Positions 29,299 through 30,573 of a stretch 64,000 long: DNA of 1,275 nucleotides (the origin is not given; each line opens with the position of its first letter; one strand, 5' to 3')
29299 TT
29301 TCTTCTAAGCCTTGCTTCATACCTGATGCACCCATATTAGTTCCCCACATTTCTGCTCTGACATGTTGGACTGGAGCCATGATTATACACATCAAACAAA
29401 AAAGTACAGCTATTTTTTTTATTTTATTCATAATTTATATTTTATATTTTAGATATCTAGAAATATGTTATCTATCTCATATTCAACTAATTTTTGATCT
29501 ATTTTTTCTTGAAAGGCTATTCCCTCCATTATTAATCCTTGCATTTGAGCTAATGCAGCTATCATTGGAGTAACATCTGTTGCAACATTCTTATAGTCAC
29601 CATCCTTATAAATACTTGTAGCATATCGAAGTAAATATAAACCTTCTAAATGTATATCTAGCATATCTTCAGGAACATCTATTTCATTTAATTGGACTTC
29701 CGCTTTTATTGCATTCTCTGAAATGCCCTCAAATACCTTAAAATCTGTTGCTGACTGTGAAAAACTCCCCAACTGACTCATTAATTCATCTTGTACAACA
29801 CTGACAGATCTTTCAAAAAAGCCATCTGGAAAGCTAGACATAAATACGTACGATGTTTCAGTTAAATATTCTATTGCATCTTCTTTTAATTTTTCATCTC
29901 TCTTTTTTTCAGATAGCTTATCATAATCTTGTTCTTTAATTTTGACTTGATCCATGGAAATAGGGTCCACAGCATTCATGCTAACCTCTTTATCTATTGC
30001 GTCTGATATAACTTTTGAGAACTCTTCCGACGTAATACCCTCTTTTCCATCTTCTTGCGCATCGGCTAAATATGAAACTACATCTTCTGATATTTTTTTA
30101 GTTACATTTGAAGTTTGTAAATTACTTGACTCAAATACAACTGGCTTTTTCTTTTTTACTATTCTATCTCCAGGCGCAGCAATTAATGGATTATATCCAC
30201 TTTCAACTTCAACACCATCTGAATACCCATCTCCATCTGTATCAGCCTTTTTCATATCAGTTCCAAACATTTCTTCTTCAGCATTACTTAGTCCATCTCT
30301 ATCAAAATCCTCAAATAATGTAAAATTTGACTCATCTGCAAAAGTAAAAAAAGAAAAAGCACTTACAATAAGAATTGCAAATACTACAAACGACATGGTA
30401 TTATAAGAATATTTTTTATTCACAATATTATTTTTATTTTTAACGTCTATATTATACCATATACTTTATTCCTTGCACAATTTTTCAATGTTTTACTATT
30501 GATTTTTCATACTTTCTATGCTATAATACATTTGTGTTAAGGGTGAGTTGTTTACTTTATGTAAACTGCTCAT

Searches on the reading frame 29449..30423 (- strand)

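Call 14: search_protein_families(library=pfam, proteins=[window:29449-30423:-], max_evalue=0.00001)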
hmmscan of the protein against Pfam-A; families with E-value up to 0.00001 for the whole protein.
window:29449-30423:- (324 aa): 1 family
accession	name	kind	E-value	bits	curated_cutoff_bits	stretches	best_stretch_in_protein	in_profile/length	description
PF18884.5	TSP3_bac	-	2.5e-07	30.8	25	1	61-80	1-20/22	Bacterial TSP3 repeat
